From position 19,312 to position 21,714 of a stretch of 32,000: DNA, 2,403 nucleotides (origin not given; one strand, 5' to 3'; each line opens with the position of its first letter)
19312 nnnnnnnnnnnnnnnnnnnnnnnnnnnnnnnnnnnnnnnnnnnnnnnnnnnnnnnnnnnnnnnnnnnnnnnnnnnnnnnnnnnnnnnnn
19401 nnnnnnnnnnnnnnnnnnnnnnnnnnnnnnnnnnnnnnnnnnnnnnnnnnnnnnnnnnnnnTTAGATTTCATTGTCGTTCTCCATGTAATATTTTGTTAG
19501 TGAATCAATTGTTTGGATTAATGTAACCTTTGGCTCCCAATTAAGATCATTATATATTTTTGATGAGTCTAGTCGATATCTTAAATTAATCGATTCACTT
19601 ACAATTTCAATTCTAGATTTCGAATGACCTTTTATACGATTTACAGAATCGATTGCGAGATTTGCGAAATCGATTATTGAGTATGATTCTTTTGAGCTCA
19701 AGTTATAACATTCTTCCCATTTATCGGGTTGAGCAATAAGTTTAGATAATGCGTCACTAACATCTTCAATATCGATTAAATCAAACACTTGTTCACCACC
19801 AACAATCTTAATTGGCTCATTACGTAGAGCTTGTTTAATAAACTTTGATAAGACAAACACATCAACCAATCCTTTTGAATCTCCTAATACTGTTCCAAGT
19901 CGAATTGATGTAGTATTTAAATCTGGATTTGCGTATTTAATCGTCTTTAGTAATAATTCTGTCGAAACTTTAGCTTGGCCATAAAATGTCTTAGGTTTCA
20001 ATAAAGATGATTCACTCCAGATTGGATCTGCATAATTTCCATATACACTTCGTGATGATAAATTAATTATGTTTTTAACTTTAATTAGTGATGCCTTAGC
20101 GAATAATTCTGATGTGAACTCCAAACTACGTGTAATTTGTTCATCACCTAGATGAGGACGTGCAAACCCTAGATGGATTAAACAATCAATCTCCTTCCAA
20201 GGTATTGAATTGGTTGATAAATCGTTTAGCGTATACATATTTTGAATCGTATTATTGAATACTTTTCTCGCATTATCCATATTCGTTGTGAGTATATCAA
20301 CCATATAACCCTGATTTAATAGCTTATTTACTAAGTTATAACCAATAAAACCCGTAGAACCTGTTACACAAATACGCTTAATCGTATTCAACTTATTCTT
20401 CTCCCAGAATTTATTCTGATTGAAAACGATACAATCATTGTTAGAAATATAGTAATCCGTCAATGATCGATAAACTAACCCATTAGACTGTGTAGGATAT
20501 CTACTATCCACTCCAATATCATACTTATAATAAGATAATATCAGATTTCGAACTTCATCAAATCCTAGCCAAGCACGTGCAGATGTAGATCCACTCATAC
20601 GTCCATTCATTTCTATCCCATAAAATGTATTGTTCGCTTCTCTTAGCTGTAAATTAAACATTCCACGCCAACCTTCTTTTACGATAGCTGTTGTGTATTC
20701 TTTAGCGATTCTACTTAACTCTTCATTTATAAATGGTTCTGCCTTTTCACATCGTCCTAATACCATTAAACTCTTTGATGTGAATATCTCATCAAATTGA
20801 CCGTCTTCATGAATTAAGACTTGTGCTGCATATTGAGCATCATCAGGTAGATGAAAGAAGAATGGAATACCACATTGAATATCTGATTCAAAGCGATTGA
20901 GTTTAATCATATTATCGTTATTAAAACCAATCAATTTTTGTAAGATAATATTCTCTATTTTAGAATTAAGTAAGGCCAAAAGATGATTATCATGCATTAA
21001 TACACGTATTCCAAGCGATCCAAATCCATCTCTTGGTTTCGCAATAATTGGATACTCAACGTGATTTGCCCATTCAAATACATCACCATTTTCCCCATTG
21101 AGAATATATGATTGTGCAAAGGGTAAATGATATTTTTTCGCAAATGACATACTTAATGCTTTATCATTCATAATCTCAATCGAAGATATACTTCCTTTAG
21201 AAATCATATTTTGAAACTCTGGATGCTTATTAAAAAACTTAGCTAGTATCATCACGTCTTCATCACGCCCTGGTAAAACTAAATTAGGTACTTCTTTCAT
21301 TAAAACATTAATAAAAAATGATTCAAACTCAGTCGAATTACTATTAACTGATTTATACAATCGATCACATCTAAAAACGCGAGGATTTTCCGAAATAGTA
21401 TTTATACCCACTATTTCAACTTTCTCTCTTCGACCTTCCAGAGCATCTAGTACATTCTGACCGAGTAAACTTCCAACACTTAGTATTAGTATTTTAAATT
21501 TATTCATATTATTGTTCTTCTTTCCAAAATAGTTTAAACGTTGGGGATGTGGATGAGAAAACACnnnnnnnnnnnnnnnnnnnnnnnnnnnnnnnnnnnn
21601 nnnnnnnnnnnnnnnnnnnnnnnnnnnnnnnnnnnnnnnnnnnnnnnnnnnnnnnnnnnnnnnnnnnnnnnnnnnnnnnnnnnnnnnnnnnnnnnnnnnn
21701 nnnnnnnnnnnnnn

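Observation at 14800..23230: Sugar-tailoring cassette with an unprecedented enzyme mix: ThDP enzyme, two ATP-grasp ligases, BKACE, SDR, NeuD-type acyltransferase and DegT aminotransferase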

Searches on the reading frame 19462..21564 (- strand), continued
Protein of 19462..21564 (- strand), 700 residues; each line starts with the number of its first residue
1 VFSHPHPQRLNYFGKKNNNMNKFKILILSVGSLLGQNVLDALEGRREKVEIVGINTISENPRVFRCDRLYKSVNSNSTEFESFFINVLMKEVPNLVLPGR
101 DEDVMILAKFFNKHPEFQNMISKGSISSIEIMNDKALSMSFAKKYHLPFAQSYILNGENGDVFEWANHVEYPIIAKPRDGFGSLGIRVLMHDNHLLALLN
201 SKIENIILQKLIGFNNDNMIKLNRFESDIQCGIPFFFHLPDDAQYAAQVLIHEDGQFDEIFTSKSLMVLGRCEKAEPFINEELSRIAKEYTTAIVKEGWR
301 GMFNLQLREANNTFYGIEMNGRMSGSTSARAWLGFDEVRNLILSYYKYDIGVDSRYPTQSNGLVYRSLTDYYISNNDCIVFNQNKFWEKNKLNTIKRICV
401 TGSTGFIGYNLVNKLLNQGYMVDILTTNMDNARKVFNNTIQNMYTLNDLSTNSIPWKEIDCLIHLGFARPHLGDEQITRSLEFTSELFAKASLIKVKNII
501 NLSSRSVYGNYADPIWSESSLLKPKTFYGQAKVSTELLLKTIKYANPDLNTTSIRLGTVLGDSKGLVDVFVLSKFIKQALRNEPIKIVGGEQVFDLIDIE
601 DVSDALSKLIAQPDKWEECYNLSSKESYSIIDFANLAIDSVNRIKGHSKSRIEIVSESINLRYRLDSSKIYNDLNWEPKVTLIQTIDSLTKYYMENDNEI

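Call 93: fold_search(model_id=the predicted structure, library=pdb)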
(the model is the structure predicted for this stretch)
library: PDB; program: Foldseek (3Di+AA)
matches with E <= 10: 1995; with E <= 0.001: 1612
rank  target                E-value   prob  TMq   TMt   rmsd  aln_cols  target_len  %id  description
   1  2hun_B                6.3e-22  1.00  0.38  0.76   3.7       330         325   23  Crystal structure of hypothetical protein PH0414 from Pyrococcus horikoshii OT3 (released 2007-01-26)
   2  7ys8_B                3.7e-21  1.00  0.38  0.78   3.9       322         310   21  Crystal Structure of UDP-glucose 4-epimerase (Rv3634c) from Mycobacterium tuberculosis (released 2023-08-16)
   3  4gll_B                4.4e-21  1.00  0.38  0.81   3.7       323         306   22  Crystal structure of human UDP-xylose synthase. (released 2012-09-05)
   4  8rdg_A                4.4e-21  1.00  0.38  0.78   3.6       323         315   22  Crystal structure of UDP-galactose 4-epimerase from Pyrococcus horikoshii with bound NAD (released 2024-12-18)
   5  4zrm_B                6.2e-21  1.00  0.38  0.80   3.7       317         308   25  Crystal Structure of UDP-Glucose 4-Epimerase (TM0509) from Hyperthermophilic Eubacterium Thermotoga maritima (released 2015-09-16)
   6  8du1_A                7.0e-21  1.00  0.40  0.72   3.5       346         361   18  Crystal Structure of NAD bound dTDP-glucose 4,6-dehydratase from Elizabethkingia anophelis (released 2022-08-10)
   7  8rdh_A                7.4e-21  1.00  0.38  0.77   3.8       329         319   22  Crystal structure of UDP-galactose 4-epimerase from Pyrococcus horikoshii with bound NAD and GDP-L-fucose (released 2024-12-18)
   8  6kvc                  7.8e-21  1.00  0.37  0.80   3.9       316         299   23  MoeE5 in complex with UDP-glucose and NAD (released 2019-11-13)
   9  8du1_B                9.3e-21  1.00  0.39  0.72   3.7       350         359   17  Crystal Structure of NAD bound dTDP-glucose 4,6-dehydratase from Elizabethkingia anophelis (released 2022-08-10)
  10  8rdi_A                9.8e-21  1.00  0.37  0.76   4.0       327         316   22  Crystal structure of UDP-galactose 4-epimerase from Pyrococcus horikoshii containing Y145F mutation and with bound NAD (released 2024-12-18)
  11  8du1_C                1.2e-20  1.00  0.40  0.74   3.6       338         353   19  Crystal Structure of NAD bound dTDP-glucose 4,6-dehydratase from Elizabethkingia anophelis (released 2022-08-10)
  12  8du1_D                1.2e-20  1.00  0.40  0.73   3.5       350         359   18  Crystal Structure of NAD bound dTDP-glucose 4,6-dehydratase from Elizabethkingia anophelis (released 2022-08-10)
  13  4zrn_A                1.2e-20  1.00  0.38  0.80   3.7       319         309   24  Crystal Structure of UDP-Glucose 4-Epimerase (TM0509) with UDP-glucose from Hyperthermophilic Eubacterium Thermotoga M (released 2015-09-16)
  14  2b69                  1.2e-20  1.00  0.38  0.80   3.9       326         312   23  Crystal Structure of Human UDP-glucoronic acid decarboxylase (released 2005-10-18)
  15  4zrm_A                1.2e-20  1.00  0.37  0.76   3.9       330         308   23  Crystal Structure of UDP-Glucose 4-Epimerase (TM0509) from Hyperthermophilic Eubacterium Thermotoga maritima (released 2015-09-16)
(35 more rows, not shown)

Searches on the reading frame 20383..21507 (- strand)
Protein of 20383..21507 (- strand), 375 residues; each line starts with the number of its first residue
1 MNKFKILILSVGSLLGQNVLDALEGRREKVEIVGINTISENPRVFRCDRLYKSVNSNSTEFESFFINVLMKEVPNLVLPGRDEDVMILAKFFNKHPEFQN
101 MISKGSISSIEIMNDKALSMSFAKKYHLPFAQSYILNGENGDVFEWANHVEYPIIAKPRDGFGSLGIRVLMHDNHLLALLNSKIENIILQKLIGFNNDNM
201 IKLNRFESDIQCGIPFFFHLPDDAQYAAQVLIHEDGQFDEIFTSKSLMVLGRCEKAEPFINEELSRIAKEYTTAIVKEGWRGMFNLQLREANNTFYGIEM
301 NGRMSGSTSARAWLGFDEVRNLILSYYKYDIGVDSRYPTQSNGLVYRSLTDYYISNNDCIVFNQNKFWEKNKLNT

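Call 53: search_protein_representatives(protein=window:20383-21507:-)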
Query: 375 residues. Proteins with E-value up to 0.001 (for the whole library): 1006; up to 1e-10: 395; up to 1e-30: 140. The best 150 are listed.
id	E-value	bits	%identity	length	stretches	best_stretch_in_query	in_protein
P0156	1.3e-175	599.9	69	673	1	1-370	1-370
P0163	9.8e-122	422.5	50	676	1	1-373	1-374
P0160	3.0e-120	417.7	49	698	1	4-374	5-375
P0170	1.4e-117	408.9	50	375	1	1-371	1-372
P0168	7.2e-101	353.9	47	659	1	7-369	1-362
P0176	1.7e-99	349.4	47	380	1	4-357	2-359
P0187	1.3e-93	330.0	44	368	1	7-372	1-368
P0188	1.9e-87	309.7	32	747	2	3-324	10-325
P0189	1.5e-86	306.8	41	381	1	5-359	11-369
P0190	5.2e-86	305.0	40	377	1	5-372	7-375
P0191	9.7e-77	274.5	40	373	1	3-369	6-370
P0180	1.8e-71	257.2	40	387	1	3-370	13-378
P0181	2.1e-70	253.7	37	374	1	5-372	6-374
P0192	2.2e-69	250.3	38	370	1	1-371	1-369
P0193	3.8e-68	246.3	39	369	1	5-370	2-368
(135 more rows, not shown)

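Call 57: find_related_loci(query=A3, collection=metagenome_contigs, flank=7000)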
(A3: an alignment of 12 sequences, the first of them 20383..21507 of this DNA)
Query A3 (375 aa) in metagenome_contigs; peptide patterns used: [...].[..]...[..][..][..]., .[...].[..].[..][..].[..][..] (x = any residue, [..] = any of these).
166 stretches matched a pattern; 73 encode a relative of the query (tblastn E <= 1e-3); 72 distinct loci.
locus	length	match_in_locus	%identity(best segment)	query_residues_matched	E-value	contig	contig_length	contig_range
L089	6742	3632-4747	76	1-372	0e+0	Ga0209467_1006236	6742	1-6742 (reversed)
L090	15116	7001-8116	70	1-374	0e+0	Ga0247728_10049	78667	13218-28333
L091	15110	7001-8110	69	1-370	0e+0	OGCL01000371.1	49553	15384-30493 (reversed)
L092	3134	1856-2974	49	4-375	7e-131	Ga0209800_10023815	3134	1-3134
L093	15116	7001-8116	50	1-371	3e-125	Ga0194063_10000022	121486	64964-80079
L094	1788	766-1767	51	4-336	5e-125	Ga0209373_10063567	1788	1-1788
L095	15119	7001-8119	41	2-371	2e-102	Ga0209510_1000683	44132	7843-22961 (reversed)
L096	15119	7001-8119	41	2-371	2e-102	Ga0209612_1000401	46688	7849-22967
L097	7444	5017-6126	39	5-370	5e-93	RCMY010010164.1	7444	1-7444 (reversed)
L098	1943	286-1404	37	1-371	6e-84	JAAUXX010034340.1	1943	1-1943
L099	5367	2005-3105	36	5-372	6e-75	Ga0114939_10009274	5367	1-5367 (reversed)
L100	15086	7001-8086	38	3-370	4e-74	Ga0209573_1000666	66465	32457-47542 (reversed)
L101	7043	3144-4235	37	5-370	2e-74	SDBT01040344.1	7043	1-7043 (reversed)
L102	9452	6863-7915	36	3-357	1e-72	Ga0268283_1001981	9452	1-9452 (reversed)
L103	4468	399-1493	36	5-371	6e-72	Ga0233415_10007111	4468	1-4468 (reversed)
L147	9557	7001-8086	29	3-370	1e-36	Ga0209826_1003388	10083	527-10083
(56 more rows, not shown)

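Call 60: search_protein_families(library=pfam, proteins=[L147:4371-5006:-, L147:5084-5755:-, L147:8705-9343:+, L100:8947-9630:-, L100:9627-10736:-, L100:10721-12139:-, L100:1841-4279:-, L095:2258-4873:+, L095:9313-9825:+, L095:9899-10606:+], max_evalue=0.0001)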
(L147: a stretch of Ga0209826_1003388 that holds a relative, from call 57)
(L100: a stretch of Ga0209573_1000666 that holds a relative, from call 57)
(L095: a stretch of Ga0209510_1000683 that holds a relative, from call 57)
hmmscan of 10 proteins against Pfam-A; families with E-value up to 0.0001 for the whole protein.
L147:4371-5006:- (211 aa): 1 family
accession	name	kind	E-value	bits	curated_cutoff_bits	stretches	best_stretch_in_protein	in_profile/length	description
PF17784.7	Sulfotransfer_4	-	2.3e-23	83.6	22.8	1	11-210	1-211/215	Sulfotransferase domain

L147:5084-5755:- (223 aa): 2 families
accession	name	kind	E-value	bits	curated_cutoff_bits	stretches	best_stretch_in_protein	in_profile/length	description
PF00665.32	rve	-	1.9e-30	105.6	32.6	1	52-150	2-102/102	Integrase core domain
PF13683.12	rve_3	-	4.9e-11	42.6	26.5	1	139-205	2-67/67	Integrase core domain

L147:8705-9343:+ (212 aa): 0 families

L100:8947-9630:- (227 aa): 0 families

L100:9627-10736:- (369 aa): 1 family
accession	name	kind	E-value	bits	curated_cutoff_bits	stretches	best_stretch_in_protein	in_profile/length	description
PF04055.27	Radical_SAM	-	1.7e-16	61.3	29.5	1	93-241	4-158/166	Radical SAM superfamily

L100:10721-12139:- (472 aa): 2 families
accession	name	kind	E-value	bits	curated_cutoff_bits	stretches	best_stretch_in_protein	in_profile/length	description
PF01875.22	Memo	-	9.4e-51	173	27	1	28-281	2-267/269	Memo-like protein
PF01871.22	AMMECR1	-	4.8e-45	153.5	25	1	304-468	4-167/168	AMMECR1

L100:1841-4279:- (812 aa): 4 families
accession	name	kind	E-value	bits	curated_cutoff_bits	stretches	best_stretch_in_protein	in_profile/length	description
PF02922.24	CBM_48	-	5.8e-29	100.7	22.4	1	210-293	2-83/83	Carbohydrate-binding module 48 (Isoamylase N-terminal domain)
PF22019.2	GlgB_N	-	2.9e-23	82.2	27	2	101-184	7-94/94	alpha-1,4-glucan branching enzyme GlgB, N-terminal domain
PF02806.24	Alpha-amylase_C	-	9e-23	80.9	21.2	1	713-810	1-94/95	Alpha amylase, C-terminal all-beta domain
PF00128.31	Alpha-amylase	-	1.8e-16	60.9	22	2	362-433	25-95/446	Alpha amylase, catalytic domain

L095:2258-4873:+ (871 aa): 0 families

L095:9313-9825:+ (170 aa): 0 families

L095:9899-10606:+ (235 aa): 0 families

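Call 76: predict_structure(alignment_id=A2)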
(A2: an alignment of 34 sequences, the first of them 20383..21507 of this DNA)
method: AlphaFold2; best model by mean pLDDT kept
length: 375 residues; sequences in the alignment: 34
mean_pLDDT: 93.9   pTM: 0.91
mean pLDDT of the five models: 93.9, 93.6, 93.1, 93.0, 91.5
residues with pLDDT >= 90: 334; 70-90: 35; 50-70: 4; < 50: 2
segments of 3 or more residues with pLDDT < 50: none
pLDDT, mean of each block of 10 residues (from residue 1): 94 96 96 97 96 95 98 97 92 93 87 96 98 88 95 95 84 96 93 94 93 89 95 96 96 95 98 98 97 96 94 96 96 91 91 94 97 58
secondary structure, 60 per line:
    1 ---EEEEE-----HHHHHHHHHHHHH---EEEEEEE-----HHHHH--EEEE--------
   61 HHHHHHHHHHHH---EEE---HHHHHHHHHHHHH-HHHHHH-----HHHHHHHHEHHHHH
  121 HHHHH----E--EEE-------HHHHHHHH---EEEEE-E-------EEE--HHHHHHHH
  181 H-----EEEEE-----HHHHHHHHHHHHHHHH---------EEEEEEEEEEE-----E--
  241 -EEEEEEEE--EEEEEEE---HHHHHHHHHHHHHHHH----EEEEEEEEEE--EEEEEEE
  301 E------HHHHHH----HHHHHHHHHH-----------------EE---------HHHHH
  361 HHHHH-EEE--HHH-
elements in order: E4-8 H14-26 E30-36 H42-46 E49-52 H61-72 E76-78 H82-94 H96-101 H107-114 H116-125 E133-135 H143-150 E154-158 E168-170 H173-181 E187-191 H197-212 E222-232 E242-249 E252-258 H262-277 E282-291 E294-301 H308-313 H318-327 H356-365 E367-369

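Call 80: fold_search(model_id=the predicted structure, library=pdb)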
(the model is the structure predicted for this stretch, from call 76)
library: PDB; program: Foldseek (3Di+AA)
matches with E <= 10: 1891; with E <= 0.001: 552
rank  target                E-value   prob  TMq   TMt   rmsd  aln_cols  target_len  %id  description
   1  2pn1                  2.3e-18  1.00  0.69  0.83   4.0       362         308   14  Crystal structure of carbamoylphosphate synthase large subunit (split gene in MJ) (ZP_00538348.1) from Exiguobacterium s (released 2007-05-08)
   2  9eb8_A                3.7e-17  1.00  0.63  0.52   4.4       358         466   16  Crystal Structure of Biotin Carboxylase from Ankistrodesmus in Complex with ADP (released 2025-11-19)
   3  2dwc_A                5.5e-17  1.00  0.60  0.56   4.4       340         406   16  Crystal structure of Probable phosphoribosylglycinamide formyl transferase from Pyrococcus horikoshii OT3 complexed wi (released 2007-02-10)
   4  2v58_A                5.5e-17  1.00  0.60  0.51   5.7       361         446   16  CRYSTAL STRUCTURE OF BIOTIN CARBOXYLASE FROM E.COLI IN COMPLEX WITH POTENT INHIBITOR 1 (released 2009-01-13)
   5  9eb8_C                9.4e-17  1.00  0.63  0.52   4.5       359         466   16  Crystal Structure of Biotin Carboxylase from Ankistrodesmus in Complex with ADP (released 2025-11-19)
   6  1kj8_A                1.1e-16  1.00  0.62  0.60   5.0       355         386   14  Crystal Structure of PurT-Encoded Glycinamide Ribonucleotide Transformylase in Complex with Mg-ATP and GAR (released 2002-06-28)
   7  2dwc_B                1.3e-16  1.00  0.60  0.56   4.4       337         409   16  Crystal structure of Probable phosphoribosylglycinamide formyl transferase from Pyrococcus horikoshii OT3 complexed wi (released 2007-02-10)
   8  3jzf_B                1.4e-16  1.00  0.60  0.52   5.8       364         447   17  Crystal structure of biotin carboxylase from E. Coli in complex with benzimidazoles series (released 2009-11-03)
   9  2v58_B                1.8e-16  1.00  0.59  0.51   5.7       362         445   17  CRYSTAL STRUCTURE OF BIOTIN CARBOXYLASE FROM E.COLI IN COMPLEX WITH POTENT INHIBITOR 1 (released 2009-01-13)
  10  3jzi_B                2.2e-16  1.00  0.60  0.52   5.8       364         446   17  Crystal structure of biotin carboxylase from E. Coli in complex with benzimidazole series (released 2009-11-03)
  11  5vyz_A                2.3e-16  1.00  0.61  0.22   6.0       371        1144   15  Crystal structure of Lactococcus lactis pyruvate carboxylase in complex with cyclic-di-AMP (released 2017-08-16)
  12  1dv2_B                2.4e-16  1.00  0.60  0.51   6.0       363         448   17  The structure of biotin carboxylase, mutant E288K, complexed with ATP (released 2000-06-09)
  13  2dzd_B                2.4e-16  1.00  0.54  0.46   6.7       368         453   16  Crystal structure of the biotin carboxylase domain of pyruvate carboxylase (released 2007-09-25)
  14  6ojh                  2.7e-16  1.00  0.59  0.51   5.9       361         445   17  Crystal Structure of Haemophilus Influenzae Biotin Carboxylase Complexed with (R)-7-(3-aminopyrrolidin-1-yl)-6-(naphthal (released 2020-02-12)
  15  2j9g_A                2.9e-16  1.00  0.59  0.51   5.7       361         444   17  Crystal structure of Biotin carboxylase from E. coli in complex with AMPPNP and ADP (released 2008-09-09)
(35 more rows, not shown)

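Call 90: search_protein_families(library=pfam, proteins=[L090:12736-14163:-], max_evalue=0.001)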
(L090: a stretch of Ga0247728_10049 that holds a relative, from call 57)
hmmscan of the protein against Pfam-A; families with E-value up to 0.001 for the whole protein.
L090:12736-14163:- (475 aa): 1 family
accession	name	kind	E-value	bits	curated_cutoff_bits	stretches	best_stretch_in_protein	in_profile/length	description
PF03816.19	LytR_cpsA_psr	-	9.3e-40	136.7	24.6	1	233-381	3-149/150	LytR_cpsA_psr family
